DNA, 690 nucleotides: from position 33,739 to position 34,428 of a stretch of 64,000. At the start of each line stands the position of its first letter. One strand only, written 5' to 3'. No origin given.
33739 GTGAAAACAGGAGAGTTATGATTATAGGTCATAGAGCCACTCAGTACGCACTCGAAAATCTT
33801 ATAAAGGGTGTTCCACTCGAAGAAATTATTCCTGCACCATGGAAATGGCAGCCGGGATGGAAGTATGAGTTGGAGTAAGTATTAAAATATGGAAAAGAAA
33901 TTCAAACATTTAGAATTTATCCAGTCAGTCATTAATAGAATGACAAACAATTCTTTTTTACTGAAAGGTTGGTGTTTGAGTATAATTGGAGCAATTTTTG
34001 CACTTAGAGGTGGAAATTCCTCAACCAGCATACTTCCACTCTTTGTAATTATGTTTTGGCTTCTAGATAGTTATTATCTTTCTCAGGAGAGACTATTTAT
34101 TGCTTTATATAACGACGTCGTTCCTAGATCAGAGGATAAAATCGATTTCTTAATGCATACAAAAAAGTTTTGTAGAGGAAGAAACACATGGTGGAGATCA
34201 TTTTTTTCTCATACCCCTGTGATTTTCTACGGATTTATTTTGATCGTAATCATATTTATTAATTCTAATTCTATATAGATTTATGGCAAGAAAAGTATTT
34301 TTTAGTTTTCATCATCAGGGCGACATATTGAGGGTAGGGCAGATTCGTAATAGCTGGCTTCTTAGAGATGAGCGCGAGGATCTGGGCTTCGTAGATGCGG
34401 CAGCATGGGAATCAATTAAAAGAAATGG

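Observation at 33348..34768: Compact three-gene module: histidine phosphatase, small 3-TM protein, ThsB-like TIR protein (candidate minimal TIR signalling defence system)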

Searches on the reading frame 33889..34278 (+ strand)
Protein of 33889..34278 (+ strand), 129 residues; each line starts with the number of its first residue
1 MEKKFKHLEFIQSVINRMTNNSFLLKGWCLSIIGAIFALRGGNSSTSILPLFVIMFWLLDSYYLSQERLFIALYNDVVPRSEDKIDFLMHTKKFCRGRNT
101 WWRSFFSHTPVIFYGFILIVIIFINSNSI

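Call 3: search_protein_families(library=pfam, proteins=[window:33889-34278:+], max_evalue=1)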
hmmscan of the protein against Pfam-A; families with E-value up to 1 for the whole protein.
window:33889-34278:+ (129 aa): 1 family
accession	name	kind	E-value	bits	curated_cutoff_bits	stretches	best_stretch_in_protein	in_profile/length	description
PF11683.13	DUF3278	-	0.095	13.2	26.6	1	9-60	24-75/130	Protein of unknown function (DUF3278)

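Call 4: search_protein_families(library=padloc, proteins=[window:33889-34278:+], max_evalue=1)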
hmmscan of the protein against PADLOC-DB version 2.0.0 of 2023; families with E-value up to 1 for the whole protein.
window:33889-34278:+ (129 aa): 4 families
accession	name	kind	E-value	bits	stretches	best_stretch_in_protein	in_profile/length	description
PDLC04686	PDC-M50A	-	4e-43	144.9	1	1-124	1-128/134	-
PDLC04685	PDC-M50A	-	1.7e-33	113.6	1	2-123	3-124/130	-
PDLC04684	PDC-M50A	-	4.5e-18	64.2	1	7-121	17-133/159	-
PDLC04687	PDC-M50A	-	2.5e-12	45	1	4-124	12-136/144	-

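Call 5: search_protein_families(library=ncbifam, proteins=[window:33889-34278:+], max_evalue=1)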
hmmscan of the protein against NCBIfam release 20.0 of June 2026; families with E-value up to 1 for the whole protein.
window:33889-34278:+ (129 aa): 1 family
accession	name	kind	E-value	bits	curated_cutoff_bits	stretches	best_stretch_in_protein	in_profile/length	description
NF038216.1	ABZJ_00895_fam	subfamily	0.011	15.6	33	1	30-69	18-57/134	ABZJ_00895 family protein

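Call 8: find_homologous_proteins(query=window:33889-34278:+)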
Query window:33889-34278:+ (129 aa): 1301 proteins with E <= 0.001 among 1303 candidates; the best 120 are listed.
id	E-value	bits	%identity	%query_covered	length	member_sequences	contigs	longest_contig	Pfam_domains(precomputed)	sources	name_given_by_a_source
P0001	1.2e-80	286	100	100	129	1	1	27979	-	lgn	-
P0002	2.4e-48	181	64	98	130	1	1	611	-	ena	-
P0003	1.1e-44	169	64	89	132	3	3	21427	-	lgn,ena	-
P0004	1.3e-44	169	67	89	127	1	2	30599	-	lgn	-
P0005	6.4e-35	138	54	95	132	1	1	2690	-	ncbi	-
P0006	8.9e-35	137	55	95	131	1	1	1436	-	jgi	jgi:hypothetical protein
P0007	1.4e-34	137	55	93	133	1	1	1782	-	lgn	-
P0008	1.7e-34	136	52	86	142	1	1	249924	-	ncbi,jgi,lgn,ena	ncbi:MAG: hypothetical protein WC465_04595 [Patescibacteria group bacterium]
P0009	2.2e-34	136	51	96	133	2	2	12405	-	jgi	jgi:hypothetical protein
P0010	2.6e-34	136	51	96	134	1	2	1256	-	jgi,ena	-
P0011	6.7e-34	135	51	96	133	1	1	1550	-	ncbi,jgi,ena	-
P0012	9.6e-34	134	49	96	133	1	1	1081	-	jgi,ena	-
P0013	1.0e-33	134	50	96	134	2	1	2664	-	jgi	-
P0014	1.2e-33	134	49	97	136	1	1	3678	-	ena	-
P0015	1.5e-33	133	52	96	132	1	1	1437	-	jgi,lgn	-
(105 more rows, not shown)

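Call 23: find_encoding_contigs(protein=P0001, flank=10000, max_places=4)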
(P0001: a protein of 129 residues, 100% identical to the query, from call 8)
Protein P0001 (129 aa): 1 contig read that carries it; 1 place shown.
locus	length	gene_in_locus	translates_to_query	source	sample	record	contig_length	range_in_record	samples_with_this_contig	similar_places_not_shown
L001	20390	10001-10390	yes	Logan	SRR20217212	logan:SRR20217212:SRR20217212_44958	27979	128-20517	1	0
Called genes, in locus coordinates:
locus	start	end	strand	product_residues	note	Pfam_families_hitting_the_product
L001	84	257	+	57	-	-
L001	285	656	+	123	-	PF07681:DoxX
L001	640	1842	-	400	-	PF07992:Pyr_redox_2, PF13454:NAD_binding_9 (faint), PF13738:Pyr_redox_3 (faint), PF00070:Pyr_redox (weak), PF22366:NDH2_C (weak)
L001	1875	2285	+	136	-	PF07681:DoxX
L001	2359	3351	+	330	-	PF00044:Gp_dh_N, PF02800:Gp_dh_C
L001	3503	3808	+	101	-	-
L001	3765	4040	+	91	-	-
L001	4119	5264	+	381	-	PF13479:AAA_24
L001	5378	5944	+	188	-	PF04492:Phage_rep_O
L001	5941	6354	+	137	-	-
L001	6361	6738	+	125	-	-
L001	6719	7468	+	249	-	PF02195:ParB_N (weak)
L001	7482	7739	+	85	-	PF01527:HTH_Tnp_1, PF13384:HTH_23 (weak)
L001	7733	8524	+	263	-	PF13276:HTH_21 (weak), PF00665:rve, PF13683:rve_3, PF13333:rve_2 (weak)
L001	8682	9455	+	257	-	PF13635:DUF4143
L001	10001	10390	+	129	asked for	-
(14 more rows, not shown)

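Call 24: find_encoding_contigs(protein=P0004, flank=6000, max_places=4)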
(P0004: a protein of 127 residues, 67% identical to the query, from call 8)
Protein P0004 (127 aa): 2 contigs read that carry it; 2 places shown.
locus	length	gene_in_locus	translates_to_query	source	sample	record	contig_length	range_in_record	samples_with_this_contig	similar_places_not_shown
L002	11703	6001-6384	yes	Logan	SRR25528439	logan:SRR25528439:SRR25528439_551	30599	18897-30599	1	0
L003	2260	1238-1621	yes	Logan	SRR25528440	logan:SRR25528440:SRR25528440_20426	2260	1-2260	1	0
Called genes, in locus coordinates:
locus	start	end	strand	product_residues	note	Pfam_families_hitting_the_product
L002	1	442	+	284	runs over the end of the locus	-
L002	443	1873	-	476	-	PF17289:Terminase_6C (weak)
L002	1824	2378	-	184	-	-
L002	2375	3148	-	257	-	PF01555:N6_N4_Mtase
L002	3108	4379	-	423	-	PF02195:ParB_N, PF01555:N6_N4_Mtase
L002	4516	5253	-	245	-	-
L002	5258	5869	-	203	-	PF01726:LexA_DNA_bind (weak), PF00717:Peptidase_S24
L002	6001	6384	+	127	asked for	-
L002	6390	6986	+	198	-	PF08937:ThsB_TIR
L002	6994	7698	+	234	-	-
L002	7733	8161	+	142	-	-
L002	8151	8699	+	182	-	-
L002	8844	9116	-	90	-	PF00216:Bac_DNA_binding, PF18291:HU-HIG (weak)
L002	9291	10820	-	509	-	PF12072:RNase_Y_N, PF00013:KH_1 (weak), PF08668:HDOD (faint), PF01966:HD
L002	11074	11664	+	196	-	PF00574:CLP_protease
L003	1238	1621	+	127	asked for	-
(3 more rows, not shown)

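Call 25: find_encoding_contigs(protein=P0003, flank=6000, max_places=4)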
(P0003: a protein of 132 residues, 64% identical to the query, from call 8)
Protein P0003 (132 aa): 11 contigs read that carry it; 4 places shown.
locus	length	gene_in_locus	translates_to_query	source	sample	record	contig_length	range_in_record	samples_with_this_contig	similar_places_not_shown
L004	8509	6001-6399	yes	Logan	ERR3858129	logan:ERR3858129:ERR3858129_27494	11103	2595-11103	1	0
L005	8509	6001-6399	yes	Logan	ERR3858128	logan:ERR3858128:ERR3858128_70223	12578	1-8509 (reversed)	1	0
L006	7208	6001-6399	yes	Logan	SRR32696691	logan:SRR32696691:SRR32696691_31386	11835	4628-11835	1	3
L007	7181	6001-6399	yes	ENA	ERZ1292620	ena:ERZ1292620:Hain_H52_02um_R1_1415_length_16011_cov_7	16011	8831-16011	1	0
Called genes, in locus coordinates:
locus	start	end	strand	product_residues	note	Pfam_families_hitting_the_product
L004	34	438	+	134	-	-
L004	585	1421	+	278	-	PF00565:SNase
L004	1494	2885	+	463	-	-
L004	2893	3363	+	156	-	-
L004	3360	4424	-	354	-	PF02086:MethyltransfD12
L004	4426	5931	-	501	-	PF01726:LexA_DNA_bind, PF00717:Peptidase_S24, PF02086:MethyltransfD12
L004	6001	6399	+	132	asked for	-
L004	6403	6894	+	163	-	PF08937:ThsB_TIR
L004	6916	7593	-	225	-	-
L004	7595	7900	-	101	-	-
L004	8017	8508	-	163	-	?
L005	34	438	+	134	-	-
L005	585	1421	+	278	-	PF00565:SNase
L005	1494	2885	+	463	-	-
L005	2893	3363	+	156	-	-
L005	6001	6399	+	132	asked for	-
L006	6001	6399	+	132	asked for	-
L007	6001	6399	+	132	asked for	-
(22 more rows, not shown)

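Call 27: find_related_loci(query=A1, collection=genome_contigs, flank=5000)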
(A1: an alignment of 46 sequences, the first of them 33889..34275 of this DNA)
Query A1 (129 aa) in genome_contigs; peptide patterns used: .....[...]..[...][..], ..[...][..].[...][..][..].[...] (x = any residue, [..] = any of these).
598 stretches matched a pattern (row limit reached: there are more); 566 encode a relative of the query (tblastn E <= 1e-3); the best 80 are kept; 80 distinct loci.
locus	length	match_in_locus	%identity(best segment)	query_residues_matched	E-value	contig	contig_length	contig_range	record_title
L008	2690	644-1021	54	1-123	2e-38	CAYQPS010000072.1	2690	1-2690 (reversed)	MAG TPA_asm: uncultured Candidatus Saccharibacteria bacterium isolate SRP136066_co1_148 genome assembly, contig: NODE_82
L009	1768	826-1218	52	1-124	8e-37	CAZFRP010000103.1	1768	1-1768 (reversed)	MAG TPA_asm: uncultured Candidatus Saccharibacteria bacterium isolate binchicken_co387_145 genome assembly, contig: NODE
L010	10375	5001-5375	49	1-125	2e-31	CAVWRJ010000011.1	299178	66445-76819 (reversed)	MAG: uncultured Acidobacteriota bacterium isolate MFD01213.bin.1.234 genome assembly, contig: contig_4113, whole genome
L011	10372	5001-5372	48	2-121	2e-34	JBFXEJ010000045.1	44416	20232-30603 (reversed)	MAG: Desulfococcaceae bacterium isolate CA_2019_TPIn_113 NODE_2626_length_44416_cov_6.375014_TPIn, whole genome shotgun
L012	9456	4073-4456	52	1-124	2e-34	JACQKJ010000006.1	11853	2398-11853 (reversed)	MAG: Candidatus Komeilibacteria bacterium isolate NC_groundwater_1174_Ag_S-0.1um_52_33 S_p1_S3_coassembly_k141_172122, w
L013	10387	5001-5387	45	2-124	3e-34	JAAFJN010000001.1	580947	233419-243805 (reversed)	MAG: Chitinophagales bacterium isolate bin49.metabat.b7b8b9.064 WN_Chitinophagales_10_scaffold_1, whole genome shotgun s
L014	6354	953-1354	43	1-127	6e-34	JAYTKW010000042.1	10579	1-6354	MAG: Candidatus Kaiserbacteria bacterium isolate GFS_3221 GFS_3221_41, whole genome shotgun sequence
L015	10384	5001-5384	52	1-124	2e-33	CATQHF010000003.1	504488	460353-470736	MAG: uncultured Dehalococcoidia bacterium isolate d4f5feb4-fdfc-4e97-8847-3d8bbc0da2e6 genome assembly, contig: contig_3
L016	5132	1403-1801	51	1-125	2e-33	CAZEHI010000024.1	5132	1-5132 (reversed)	MAG TPA_asm: uncultured Candidatus Saccharibacteria bacterium isolate binchicken_co34_546 genome assembly, contig: NODE_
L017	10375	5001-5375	49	2-124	4e-33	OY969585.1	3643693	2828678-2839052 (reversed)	MAG: Ignavibacteriota bacterium isolate MFD03726.bin.c.11 genome assembly, chromosome: 1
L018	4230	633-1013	43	1-124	7e-33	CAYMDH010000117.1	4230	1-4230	MAG TPA_asm: uncultured Flavobacteriaceae bacterium isolate SRP065251_co1_54 genome assembly, contig: NODE_15785_length_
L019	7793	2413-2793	49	1-124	1e-32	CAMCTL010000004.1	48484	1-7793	MAG: Flavobacterium psychrophilum isolate MsH-01oct19-117 genome assembly, contig: MsH-01oct19-C1058, whole genome shotg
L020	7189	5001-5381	46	1-124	2e-32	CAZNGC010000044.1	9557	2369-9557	MAG TPA_asm: uncultured Planctomycetales bacterium isolate SRP167436_co1_192 genome assembly, contig: NODE_12008_length_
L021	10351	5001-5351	50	1-114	2e-32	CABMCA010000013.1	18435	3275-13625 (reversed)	uncultured archaeon isolate LFW-24 genome assembly, contig: LFW24_11, whole genome shotgun sequence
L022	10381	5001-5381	48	1-124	4e-32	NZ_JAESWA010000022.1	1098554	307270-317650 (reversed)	Clostridium paridis strain YIM B02565 GCM70020046_22, whole genome shotgun sequence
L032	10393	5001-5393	47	2-125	8e-32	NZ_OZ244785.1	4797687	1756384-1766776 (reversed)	MAG: Bacterioplanoides sp. isolate 1d998697-e58e-4f46-9b81-215a7e1dcb23 chromosome 1, complete sequence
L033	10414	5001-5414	49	1-129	2e-31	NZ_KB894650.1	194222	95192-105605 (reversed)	Phocaeicola barnesiae DSM 18169 = JCM 13652 strain DSM 18169 C510DRAFT_scaffold00008.8, whole genome shotgun sequence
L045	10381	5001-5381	44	2-124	9e-31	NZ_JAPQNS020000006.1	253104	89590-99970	Flavobacterium sp. SUN052 contig6, whole genome shotgun sequence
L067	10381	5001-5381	42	1-124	3e-30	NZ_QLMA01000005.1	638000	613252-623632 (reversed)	Chitinophaga dinghuensis strain DSM 29821 Ga0181032_105, whole genome shotgun sequence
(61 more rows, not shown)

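Call 28: search_protein_families(library=pfam, alignment_id=A1, max_evalue=1)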
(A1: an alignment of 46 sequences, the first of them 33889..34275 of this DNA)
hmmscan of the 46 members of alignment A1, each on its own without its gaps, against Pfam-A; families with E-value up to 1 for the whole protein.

A. member 1, window:33889-34275:+ (129 aa): 1 family
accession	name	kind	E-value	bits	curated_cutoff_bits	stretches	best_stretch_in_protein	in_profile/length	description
PF11683.13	DUF3278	-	0.095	13.2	26.6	1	9-60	24-75/130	Protein of unknown function (DUF3278)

B. families by the number of members that match (of 46 scanned): 28 families (the first 25 are shown)
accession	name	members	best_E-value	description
PF11683.13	DUF3278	18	4.7e-05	Protein of unknown function (DUF3278)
PF10028.14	DUF2270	10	0.02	Predicted integral membrane protein (DUF2270)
PF05814.16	Ac76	5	0.012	Orf76 (Ac76)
PF01452.22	Rota_NSP4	3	0.099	Rotavirus non structural protein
PF13038.11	DUF3899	2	0.0092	Domain of unknown function (DUF3899)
PF04530.17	Viral_Beta_CD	2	0.26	Viral Beta C/D like family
PF13748.11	ABC_membrane_3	1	0.01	ABC transporter transmembrane region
PF03364.25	Polyketide_cyc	1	0.015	Polyketide cyclase / dehydrase and lipid transport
PF19762.4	DUF6249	1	0.022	Domain of unknown function (DUF6249)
PF18517.6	LZ3wCH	1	0.033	Leucine zipper with capping helix domain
PF12420.13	DUF3671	1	0.034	Fam-L, Fam-M like protein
PF22742.2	PspAB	1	0.046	PspA associated protein B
PF17421.7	DUF5409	1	0.064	Family of unknown function (DUF5409)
PF19807.5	DUF6290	1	0.068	Family of unknown function (DUF6290)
PF03954.19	Lectin_N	1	0.1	Hepatic lectin, N-terminal domain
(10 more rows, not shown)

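Call 36: search_protein_families(library=pfam, proteins=[L033:5001-5429:+, L022:5001-5396:+, L045:4995-5399:+, L067:4995-5414:+, L032:9104-9565:+], max_evalue=1)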
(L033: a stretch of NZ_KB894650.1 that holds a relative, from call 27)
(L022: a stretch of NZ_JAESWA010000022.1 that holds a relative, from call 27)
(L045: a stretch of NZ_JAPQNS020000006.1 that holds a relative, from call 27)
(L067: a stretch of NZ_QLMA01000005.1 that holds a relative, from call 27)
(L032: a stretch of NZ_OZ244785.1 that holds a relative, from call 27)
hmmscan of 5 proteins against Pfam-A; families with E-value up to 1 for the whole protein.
L033:5001-5429:+ (142 aa): 2 families
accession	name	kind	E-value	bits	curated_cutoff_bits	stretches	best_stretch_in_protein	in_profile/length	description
PF24838.2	8xMP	-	0.037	14.3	30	1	17-133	18-132/136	Octameric membrane protein family (8xMP)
PF11683.13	DUF3278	-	0.086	13.4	26.6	1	15-87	30-102/130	Protein of unknown function (DUF3278)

L022:5001-5396:+ (131 aa): 3 families
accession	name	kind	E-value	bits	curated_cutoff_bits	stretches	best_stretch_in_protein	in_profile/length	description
PF11683.13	DUF3278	-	0.052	14.1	26.6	1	15-98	30-116/130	Protein of unknown function (DUF3278)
PF03237.21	Terminase_6N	-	0.057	13.5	22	1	28-116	12-74/215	Terminase large subunit, T4likevirus-type, N-terminal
PF10028.14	DUF2270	-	0.068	13.2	25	1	27-63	23-61/184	Predicted integral membrane protein (DUF2270)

L045:4995-5399:+ (134 aa): 2 families
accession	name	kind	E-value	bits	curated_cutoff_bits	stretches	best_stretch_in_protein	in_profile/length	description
PF11683.13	DUF3278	-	0.0045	17.5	26.6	1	10-85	24-102/130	Protein of unknown function (DUF3278)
PF25360.1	TPR_ATM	-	0.16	11.8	27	1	25-73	94-144/200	ATM-like, TPR repeats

L067:4995-5414:+ (139 aa): 4 families
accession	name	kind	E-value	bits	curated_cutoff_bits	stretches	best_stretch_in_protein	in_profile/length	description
PF24838.2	8xMP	-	0.0091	16.3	30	1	18-132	17-132/136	Octameric membrane protein family (8xMP)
PF11683.13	DUF3278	-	0.012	16.1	26.6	1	14-89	27-105/130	Protein of unknown function (DUF3278)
PF23349.2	BBS7_hp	-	0.046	14.3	27.8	1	16-92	11-86/114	BBS7 hairpin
PF11443.14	DUF2828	-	0.16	11.3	29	1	69-108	192-231/405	Domain of unknown function (DUF2828)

L032:9104-9565:+ (153 aa): 1 family
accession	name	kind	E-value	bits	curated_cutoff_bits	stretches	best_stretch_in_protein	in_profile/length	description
PF07184.16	CTV_P33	-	0.013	15.1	25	1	73-127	20-70/303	Citrus tristeza virus P33 protein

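Call 47: predict_structure(alignment_id=A1)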
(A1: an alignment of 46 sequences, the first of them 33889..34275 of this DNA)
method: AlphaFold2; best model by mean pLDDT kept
length: 129 residues; sequences in the alignment: 46
mean_pLDDT: 89.8   pTM: 0.78
mean pLDDT of the five models: 89.8, 88.3, 86.9, 86.8, 85.5
residues with pLDDT >= 90: 83; 70-90: 41; 50-70: 5; < 50: 0
segments of 3 or more residues with pLDDT < 50: none
pLDDT, mean of each block of 10 residues (from residue 1): 91 96 95 88 77 95 95 93 82 87 91 95 83
secondary structure, 60 per line:
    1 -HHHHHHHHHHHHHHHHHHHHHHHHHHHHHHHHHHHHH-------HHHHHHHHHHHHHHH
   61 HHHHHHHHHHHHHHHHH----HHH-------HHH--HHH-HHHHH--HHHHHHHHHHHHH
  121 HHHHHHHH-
elements in order: H2-38 H46-77 H101-105 H108-128

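Call 51: fold_search(model_id=the predicted structure, library=pdb)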
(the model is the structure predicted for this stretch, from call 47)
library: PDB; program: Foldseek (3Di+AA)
matches with E <= 10: 54; with E <= 0.001: 0
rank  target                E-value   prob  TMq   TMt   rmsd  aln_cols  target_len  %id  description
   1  4xng_C                2.3e+00  0.18  0.38  0.37  10.2       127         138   11  Central Domain of Mycoplasma Genitalium Terminal Organelle protein MG491 (released 2016-03-30)
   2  4xng_A                2.5e+00  0.16  0.39  0.37  10.5       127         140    9  Central Domain of Mycoplasma Genitalium Terminal Organelle protein MG491 (released 2016-03-30)
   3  4xng_B                3.3e+00  0.09  0.32  0.31  11.1       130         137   12  Central Domain of Mycoplasma Genitalium Terminal Organelle protein MG491 (released 2016-03-30)
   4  4j7k_C                3.5e+00  0.15  0.31  0.38   4.8        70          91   13  The crystal structure of a secreted protein EsxB (Mutant E54Q) from Bacillus anthracis str. Sterne (released 2013-03-06)
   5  4j11_C                3.7e+00  0.14  0.31  0.38   4.8        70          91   13  The crystal structure of a secreted protein ESXB (wild-type, in P21 space group) from Bacillus anthracis str. sterne (released 2013-02-13)
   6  8vvi_C                4.4e+00  0.13  0.35  0.43   6.9       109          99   17  Cryo-EM structure of a type II ZorAB complex from Sulfuricurvum kujiense (released 2025-02-05)
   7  4xng_D                4.7e+00  0.07  0.32  0.30  10.9       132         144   12  Central Domain of Mycoplasma Genitalium Terminal Organelle protein MG491 (released 2016-03-30)
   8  9asc_A                4.7e+00  0.07  0.27  0.14  10.0        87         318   16  Cryo-EM Structure of the Glycosyltransferase ArnC from Salmonella enterica in the UDP-bound State Determined on Talos  (released 2025-02-05)
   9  9umg_F                4.9e+00  0.13  0.40  0.46   8.4       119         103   14  Cryo-EM structure of VTC complex(Vtc5/Vtc4/Vtc3/Vtc1) (released 2026-01-21)
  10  8zah_A                5.2e+00  0.10  0.35  0.22   8.0       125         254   10  Crystal structure of the channel protein CorA from Campylobacter jejuni (released 2024-06-19)
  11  9eio_A                5.2e+00  0.08  0.32  0.15  10.0       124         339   13  Cryo-EM structure of the mutant KCa2.2_F244S channel (released 2025-04-23)
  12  9b77_A                5.2e+00  0.06  0.26  0.14  10.9        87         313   16  Cryo-EM Structure of the Glycosyltransferase ArnC from Salmonella enterica in the Apo State Determined on Krios micros (released 2025-02-05)
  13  6wa9_N                5.5e+00  0.30  0.47  0.65   3.1        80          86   12  Structure of the Chlamydia pneumoniae CdsV and CdsO protein complex (released 2020-09-30)
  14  3lg7_A                5.5e+00  0.11  0.38  0.39   8.2       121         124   13  Crystal structure of HIV epitope-scaffold 4E10_S0_1EZ3A_002_C (released 2010-09-22)
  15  4hwi_B                5.5e+00  0.08  0.27  0.21  10.8        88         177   11  Crystal structure of ATBAG1 in complex with HSP70 (released 2013-05-29)
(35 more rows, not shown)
